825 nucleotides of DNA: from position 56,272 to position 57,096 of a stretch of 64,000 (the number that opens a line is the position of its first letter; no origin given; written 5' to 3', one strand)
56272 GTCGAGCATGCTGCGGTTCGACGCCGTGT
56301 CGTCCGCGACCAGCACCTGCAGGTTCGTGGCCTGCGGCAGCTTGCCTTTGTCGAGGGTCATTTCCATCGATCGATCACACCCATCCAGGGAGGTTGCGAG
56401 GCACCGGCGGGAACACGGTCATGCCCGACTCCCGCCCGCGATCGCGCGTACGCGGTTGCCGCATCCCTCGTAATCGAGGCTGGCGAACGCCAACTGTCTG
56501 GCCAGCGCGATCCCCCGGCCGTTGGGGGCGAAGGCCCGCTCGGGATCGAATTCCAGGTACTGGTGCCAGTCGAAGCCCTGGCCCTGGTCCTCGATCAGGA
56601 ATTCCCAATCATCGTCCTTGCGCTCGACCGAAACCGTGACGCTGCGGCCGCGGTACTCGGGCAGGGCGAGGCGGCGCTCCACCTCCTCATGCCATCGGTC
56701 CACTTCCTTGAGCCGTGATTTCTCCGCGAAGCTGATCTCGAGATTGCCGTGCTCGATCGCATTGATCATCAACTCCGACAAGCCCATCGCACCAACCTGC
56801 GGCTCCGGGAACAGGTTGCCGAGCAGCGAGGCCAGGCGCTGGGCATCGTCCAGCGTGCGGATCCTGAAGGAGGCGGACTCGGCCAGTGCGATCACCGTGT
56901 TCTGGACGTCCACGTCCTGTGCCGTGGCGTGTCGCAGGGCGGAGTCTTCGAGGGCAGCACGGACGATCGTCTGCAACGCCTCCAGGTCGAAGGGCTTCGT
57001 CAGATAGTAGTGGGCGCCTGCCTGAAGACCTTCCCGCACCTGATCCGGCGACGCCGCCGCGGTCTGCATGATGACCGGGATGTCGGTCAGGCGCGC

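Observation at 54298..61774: Partner-switching kinase and phosphatase each under receiver control, driven by a 1481-aa CHASE/7xPAS kinase, with a PilZ protein but no STAS antagonist or sigma factor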

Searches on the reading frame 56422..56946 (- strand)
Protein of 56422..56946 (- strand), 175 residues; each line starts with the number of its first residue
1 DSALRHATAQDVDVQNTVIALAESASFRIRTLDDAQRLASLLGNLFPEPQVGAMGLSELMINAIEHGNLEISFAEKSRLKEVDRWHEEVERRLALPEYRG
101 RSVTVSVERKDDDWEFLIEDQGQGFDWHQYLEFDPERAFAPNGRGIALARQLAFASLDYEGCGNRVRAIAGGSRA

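Call 19: search_solved_structures(query=window:56422-56946:-, max_evalue=10, show_alignments=3)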
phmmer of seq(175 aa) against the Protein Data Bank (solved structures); distinct sequences matched with E-value up to 10: 3.
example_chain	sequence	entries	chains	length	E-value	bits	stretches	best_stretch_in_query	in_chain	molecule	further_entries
9qih_A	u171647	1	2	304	0.00034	23.6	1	54-166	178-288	SenB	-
7kak_D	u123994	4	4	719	1.1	12.2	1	22-107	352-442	Protein transport protein Sec63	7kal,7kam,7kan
4gt8_A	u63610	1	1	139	1.4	11.9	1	96-133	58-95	Sensor protein vraS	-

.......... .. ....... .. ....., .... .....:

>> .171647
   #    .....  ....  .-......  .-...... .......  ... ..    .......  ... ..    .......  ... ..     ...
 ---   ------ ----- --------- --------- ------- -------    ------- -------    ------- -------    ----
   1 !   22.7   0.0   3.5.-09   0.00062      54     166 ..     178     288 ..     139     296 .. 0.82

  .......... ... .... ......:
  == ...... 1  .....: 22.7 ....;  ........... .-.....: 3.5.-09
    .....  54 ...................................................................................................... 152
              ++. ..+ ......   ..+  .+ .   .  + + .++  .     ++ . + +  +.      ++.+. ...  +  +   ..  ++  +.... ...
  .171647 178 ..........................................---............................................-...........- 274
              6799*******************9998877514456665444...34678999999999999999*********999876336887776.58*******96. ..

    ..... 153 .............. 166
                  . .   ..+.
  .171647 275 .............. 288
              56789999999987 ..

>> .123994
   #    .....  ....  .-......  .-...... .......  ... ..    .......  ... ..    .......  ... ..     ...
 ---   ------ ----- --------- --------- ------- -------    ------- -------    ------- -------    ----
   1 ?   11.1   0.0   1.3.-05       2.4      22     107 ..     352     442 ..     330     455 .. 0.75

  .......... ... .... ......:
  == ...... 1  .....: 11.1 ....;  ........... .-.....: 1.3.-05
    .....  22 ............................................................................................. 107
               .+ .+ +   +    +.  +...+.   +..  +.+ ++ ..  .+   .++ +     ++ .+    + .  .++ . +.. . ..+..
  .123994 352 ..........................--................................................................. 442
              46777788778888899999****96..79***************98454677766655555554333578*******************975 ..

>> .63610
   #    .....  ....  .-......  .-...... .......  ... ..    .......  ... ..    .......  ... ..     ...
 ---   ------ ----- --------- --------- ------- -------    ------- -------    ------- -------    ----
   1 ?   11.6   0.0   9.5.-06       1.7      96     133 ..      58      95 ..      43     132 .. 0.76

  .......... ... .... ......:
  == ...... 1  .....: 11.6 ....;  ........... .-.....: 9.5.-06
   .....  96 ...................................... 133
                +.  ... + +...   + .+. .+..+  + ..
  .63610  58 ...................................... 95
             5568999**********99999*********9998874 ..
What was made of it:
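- Closest known: LvrC. Same: It shares the helical insertion between the N-box and G1 (call 19).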

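Call 57: predict_structure(alignment_id=A2)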
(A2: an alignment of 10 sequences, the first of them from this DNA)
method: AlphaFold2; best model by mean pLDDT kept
length: 175 residues; sequences in the alignment: 10
mean_pLDDT: 81.1   pTM: 0.75
mean pLDDT of the five models: 81.1, 79.5, 79.4, 79.3, 78.0
residues with pLDDT >= 90: 64; 70-90: 69; 50-70: 32; < 50: 10
segments of 3 or more residues with pLDDT < 50: 132-136
pLDDT, mean of each block of 10 residues (from residue 1): 84 71 87 93 87 89 91 87 93 93 92 90 69 49 54 76 80 64
secondary structure, 60 per line:
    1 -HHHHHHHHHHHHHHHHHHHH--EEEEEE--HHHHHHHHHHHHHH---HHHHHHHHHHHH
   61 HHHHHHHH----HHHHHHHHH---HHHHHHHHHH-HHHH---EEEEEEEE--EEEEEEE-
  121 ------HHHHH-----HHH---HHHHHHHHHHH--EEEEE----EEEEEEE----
elements in order: H2-21 E24-29 H32-45 H49-68 H73-81 H85-94 H96-99 E103-110 E113-119 H127-131 H143-153 E156-160 E165-171

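Call 60: fold_search(model_id=the predicted structure, library=pdb)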
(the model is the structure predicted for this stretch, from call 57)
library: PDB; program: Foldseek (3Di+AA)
matches with E <= 10: 529; with E <= 0.001: 6
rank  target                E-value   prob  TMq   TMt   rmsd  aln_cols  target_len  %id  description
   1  9qih_B                2.0e-08  1.00  0.67  0.42   3.6       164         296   26  Structure of response regulator LvrC from Leptospira (released 2026-03-25)
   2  9qih_A                1.5e-07  1.00  0.68  0.42   3.4       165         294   25  Structure of response regulator LvrC from Leptospira (released 2026-03-25)
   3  1th8_A                3.4e-04  1.00  0.46  0.59   4.9       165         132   16  Crystal Structures of the ADP and ATP bound forms of the Bacillus Anti-sigma factor SpoIIAB in complex with the Anti-a (released 2004-06-15)
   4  1til_E                5.4e-04  1.00  0.49  0.59   4.6       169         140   16  Crystal Structures of the ADP and ATP bound forms of the Bacillus Anti-sigma factor SpoIIAB in complex with the Anti-a (released 2004-06-15)
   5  1tid_A                5.7e-04  1.00  0.46  0.56   4.9       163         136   15  Crystal Structures of the ADP and ATP bound forms of the Bacillus Anti-sigma factor SpoIIAB in complex with the Anti-a (released 2004-06-15)
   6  1l0o_A                7.7e-04  1.00  0.52  0.63   4.4       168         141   14  Crystal Structure of the Bacillus stearothermophilus Anti-Sigma Factor SpoIIAB with the Sporulation Sigma Factor Sigma (released 2002-04-03)
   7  6m37_C                1.6e-03  1.00  0.42  0.60   6.6       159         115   12  The crystal structure of B. subtilis RsbV/RsbW complex in the hexagonal crystal form (released 2020-07-15)
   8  1tid_C                1.7e-03  1.00  0.47  0.60   4.9       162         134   15  Crystal Structures of the ADP and ATP bound forms of the Bacillus Anti-sigma factor SpoIIAB in complex with the Anti-a (released 2004-06-15)
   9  6m36_A                2.9e-03  1.00  0.46  0.74   3.7       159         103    9  The crystal structure of B. subtilis RsbV/RsbW complex in the monoclinic crystal form (released 2020-07-15)
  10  6m36_C                5.9e-03  1.00  0.46  0.73   4.0       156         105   10  The crystal structure of B. subtilis RsbV/RsbW complex in the monoclinic crystal form (released 2020-07-15)
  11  6m36_I                7.0e-03  1.00  0.46  0.73   3.5       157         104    9  The crystal structure of B. subtilis RsbV/RsbW complex in the monoclinic crystal form (released 2020-07-15)
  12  6m36_G                8.4e-03  1.00  0.46  0.73   3.6       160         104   10  The crystal structure of B. subtilis RsbV/RsbW complex in the monoclinic crystal form (released 2020-07-15)
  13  6m37_A                1.0e-02  1.00  0.45  0.66   4.9       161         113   10  The crystal structure of B. subtilis RsbV/RsbW complex in the hexagonal crystal form (released 2020-07-15)
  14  8jzt_D                1.0e-02  0.99  0.42  0.54   5.4       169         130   10  The sigF and anti-sigma factor complex (released 2024-10-16)
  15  8ih8_C                1.3e-02  1.00  0.46  0.60   5.1       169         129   11  anti-sigmaF factor and Anti-sigmaF factor antagonist complex(usfx-RsfB) (released 2024-02-28)
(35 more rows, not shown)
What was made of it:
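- On TciR/LvrC-type response regulators (receiver + RsbW-like domain): Foldseek ranks LvrC, SpoIIAB, RsbW and UsfX ahead of histidine-kinase catalytic domains (call 60).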

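Call 75: search_protein_representatives(alignment_id=A2)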
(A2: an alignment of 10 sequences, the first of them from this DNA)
Query: 10 sequences, 177 profile positions. Proteins with E-value up to 0.001 (for the whole library): 6354; up to 1e-10: 2920; up to 1e-30: 1094. The best 150 are listed.
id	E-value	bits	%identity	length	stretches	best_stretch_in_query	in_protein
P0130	3.7e-67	241.3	-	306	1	3-171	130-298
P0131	1.0e-65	236.6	-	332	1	4-174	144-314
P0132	1.3e-63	229.7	-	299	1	3-173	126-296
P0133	2.4e-63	228.9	-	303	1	2-171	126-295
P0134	8.1e-63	227.2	-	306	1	2-171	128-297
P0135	1.1e-62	226.8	-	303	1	5-171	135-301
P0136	2.4e-62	225.6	-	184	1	3-170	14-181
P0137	3.4e-61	221.9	-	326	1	26-172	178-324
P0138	1.5e-60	219.8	-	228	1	21-174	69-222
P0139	1.8e-60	219.6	-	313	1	3-173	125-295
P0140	3.3e-60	218.7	-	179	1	13-173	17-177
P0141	3.3e-60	218.7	-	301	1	9-172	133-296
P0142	4.8e-60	218.2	-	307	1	2-173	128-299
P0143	6.8e-60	217.6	-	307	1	4-172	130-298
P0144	1.2e-59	216.8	-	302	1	3-173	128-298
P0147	5.6e-59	214.7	-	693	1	23-172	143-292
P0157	4.8e-58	211.6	-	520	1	4-172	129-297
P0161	1.2e-57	210.4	-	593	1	4-172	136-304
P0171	1.9e-56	206.4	-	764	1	3-174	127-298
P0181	9.6e-56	204.1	-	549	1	3-174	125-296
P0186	1.7e-55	203.4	-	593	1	7-173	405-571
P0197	1.3e-54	200.5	-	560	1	5-173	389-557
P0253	2.4e-52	193.1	-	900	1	7-171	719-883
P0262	4.4e-52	192.2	-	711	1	2-173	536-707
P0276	1.0e-51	191.0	-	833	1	4-171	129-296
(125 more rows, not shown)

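Call 76: search_protein_families(library=pfam, proteins=[P0147, P0157, P0161, P0171, P0181, P0276, P0186, P0197, P0253, P0262], max_evalue=0.001)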
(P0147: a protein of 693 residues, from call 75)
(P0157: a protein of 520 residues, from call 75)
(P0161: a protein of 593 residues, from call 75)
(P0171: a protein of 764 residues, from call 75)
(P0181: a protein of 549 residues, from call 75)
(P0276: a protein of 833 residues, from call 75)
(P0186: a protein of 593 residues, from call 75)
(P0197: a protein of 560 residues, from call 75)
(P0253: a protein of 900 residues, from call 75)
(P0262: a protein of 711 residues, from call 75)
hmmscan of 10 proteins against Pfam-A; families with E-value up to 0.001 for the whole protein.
P0147 (693 aa): 3 families
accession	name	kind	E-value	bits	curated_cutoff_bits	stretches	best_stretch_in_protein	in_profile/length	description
PF00072.30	Response_reg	-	1.9e-50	170.1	30.2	2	319-430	1-110/111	Response regulator receiver domain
PF07228.17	SpoIIE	-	4e-29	102.4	25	1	497-689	2-191/192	Stage II sporulation protein E (SpoIIE)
PF13581.12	HATPase_c_2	-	5.9e-09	36.5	27.4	1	152-289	8-126/127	Histidine kinase-like ATPase domain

P0157 (520 aa): 3 families
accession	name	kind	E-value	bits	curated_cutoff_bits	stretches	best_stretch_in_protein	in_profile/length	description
PF00072.30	Response_reg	-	6.4e-29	100.8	30.2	1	7-118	1-108/111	Response regulator receiver domain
PF07228.17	SpoIIE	-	1.1e-28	101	25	1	334-519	2-191/192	Stage II sporulation protein E (SpoIIE)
PF13581.12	HATPase_c_2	-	1.4e-09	38.5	27.4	1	178-292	33-124/127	Histidine kinase-like ATPase domain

P0161 (593 aa): 3 families
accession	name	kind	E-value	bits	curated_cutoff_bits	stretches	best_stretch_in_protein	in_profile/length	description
PF07228.17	SpoIIE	-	3.9e-34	118.7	25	1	387-572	3-189/192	Stage II sporulation protein E (SpoIIE)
PF00072.30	Response_reg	-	1.4e-25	90.1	30.2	1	15-126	2-109/111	Response regulator receiver domain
PF13581.12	HATPase_c_2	-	4e-11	43.4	27.4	1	184-299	32-124/127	Histidine kinase-like ATPase domain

P0171 (764 aa): 4 families
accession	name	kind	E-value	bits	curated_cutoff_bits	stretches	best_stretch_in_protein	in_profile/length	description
PF00563.25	EAL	-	9e-79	264.6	31.3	1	512-747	2-236/236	EAL domain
PF00990.26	GGDEF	-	4.3e-52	176.6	23.8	1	335-492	2-161/161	Diguanylate cyclase, GGDEF domain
PF00072.30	Response_reg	-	5.6e-26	91.3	30.2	1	6-119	1-110/111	Response regulator receiver domain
PF13581.12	HATPase_c_2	-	8e-08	32.8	27.4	1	176-293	32-126/127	Histidine kinase-like ATPase domain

P0181 (549 aa): 3 families
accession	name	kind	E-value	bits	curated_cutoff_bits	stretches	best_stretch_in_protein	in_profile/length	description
PF07228.17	SpoIIE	-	3.6e-36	125.4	25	1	358-547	1-190/192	Stage II sporulation protein E (SpoIIE)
PF00072.30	Response_reg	-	3.1e-26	92.2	30.2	1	6-117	2-110/111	Response regulator receiver domain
PF13581.12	HATPase_c_2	-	5.9e-10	39.7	27.4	1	175-290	33-125/127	Histidine kinase-like ATPase domain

P0276 (833 aa): 5 families
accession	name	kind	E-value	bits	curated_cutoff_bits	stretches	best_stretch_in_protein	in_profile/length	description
PF00072.30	Response_reg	-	1.9e-33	115.4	30.2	2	8-119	2-109/111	Response regulator receiver domain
PF07228.17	SpoIIE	-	1.2e-30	107.3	25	1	641-828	2-189/192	Stage II sporulation protein E (SpoIIE)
PF13581.12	HATPase_c_2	-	2.5e-07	31.2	27.4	1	178-292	33-124/127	Histidine kinase-like ATPase domain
PF08448.16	PAS_4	-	7e-05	23.5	23.1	1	460-560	11-109/110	PAS fold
PF13426.13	PAS_9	-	0.00073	20.2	27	0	456-558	3-103/103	PAS domain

P0186 (593 aa): 6 families
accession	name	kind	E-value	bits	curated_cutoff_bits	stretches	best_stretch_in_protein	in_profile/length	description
PF03707.21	MHYT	-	4.4e-36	123.1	21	2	57-114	1-58/59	Bacterial signalling protein N terminal repeat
PF13581.12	HATPase_c_2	-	2.7e-08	34.3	27.4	1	449-566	31-125/127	Histidine kinase-like ATPase domain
PF08448.16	PAS_4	-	3.9e-06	27.5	23.1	1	296-411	2-110/110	PAS fold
PF00989.32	PAS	-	3.7e-05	24.1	22.6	1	293-406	5-113/113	PAS fold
PF08447.18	PAS_3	-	7.5e-05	23.4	25.6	1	314-388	4-72/89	PAS fold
PF13426.13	PAS_9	-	0.00049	20.8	27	0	299-408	1-103/103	PAS domain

P0197 (560 aa): 3 families
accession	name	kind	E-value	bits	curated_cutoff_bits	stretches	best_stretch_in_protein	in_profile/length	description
PF07228.17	SpoIIE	-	1.8e-32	113.3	25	1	55-242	2-190/192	Stage II sporulation protein E (SpoIIE)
PF00072.30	Response_reg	-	3.1e-26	92.1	30.2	1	266-379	1-110/111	Response regulator receiver domain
PF13581.12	HATPase_c_2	-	8.2e-06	26.3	27.4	1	436-553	32-126/127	Histidine kinase-like ATPase domain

P0253 (900 aa): 7 families
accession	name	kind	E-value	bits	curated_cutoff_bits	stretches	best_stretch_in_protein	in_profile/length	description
PF00989.32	PAS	-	4.4e-30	104.4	22.6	2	345-456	4-113/113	PAS fold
PF08448.16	PAS_4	-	4.1e-29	101.5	23.1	3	348-458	1-107/110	PAS fold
PF13426.13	PAS_9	-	1.4e-22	80.3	27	1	353-456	2-101/103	PAS domain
PF08447.18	PAS_3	-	1.4e-19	70.6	25.6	2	504-583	4-87/89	PAS fold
PF13188.13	PAS_8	-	4.3e-14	52.2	21.8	1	343-393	2-51/65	PAS domain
PF13581.12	HATPase_c_2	-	5.4e-08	33.3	27.4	1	763-881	31-126/127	Histidine kinase-like ATPase domain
PF02743.24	dCache_1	-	5.7e-06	26.5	45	1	56-223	19-184/240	Cache domain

P0262 (711 aa): 3 families
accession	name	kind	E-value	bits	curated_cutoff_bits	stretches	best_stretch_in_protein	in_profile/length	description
PF00563.25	EAL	-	7.4e-62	209.2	31.3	1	140-375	2-236/236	EAL domain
PF00072.30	Response_reg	-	6.6e-35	120.1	30.2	2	416-529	1-110/111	Response regulator receiver domain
PF13581.12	HATPase_c_2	-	9e-09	35.8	27.4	1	587-702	33-125/127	Histidine kinase-like ATPase domain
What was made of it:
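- On HsbR/SypE/CrsR-type multidomain regulators: Fused relatives do exist (call 76).
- Closest known: HsbR. Same: Relatives of RW exist as just such fusions (call 76).
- Fusion proteins exist: P0276 (REC-HATPase_c_2-REC-PAS-SpoIIE), P0147, P0157, P0161, P0181 and P0197 (call 76). RW-RP fusions exist (call 76). Some RW-type domains are fused to GGDEF-EAL or EAL domains (P0171 and P0262, call 76), which links the family to c-di-GMP.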
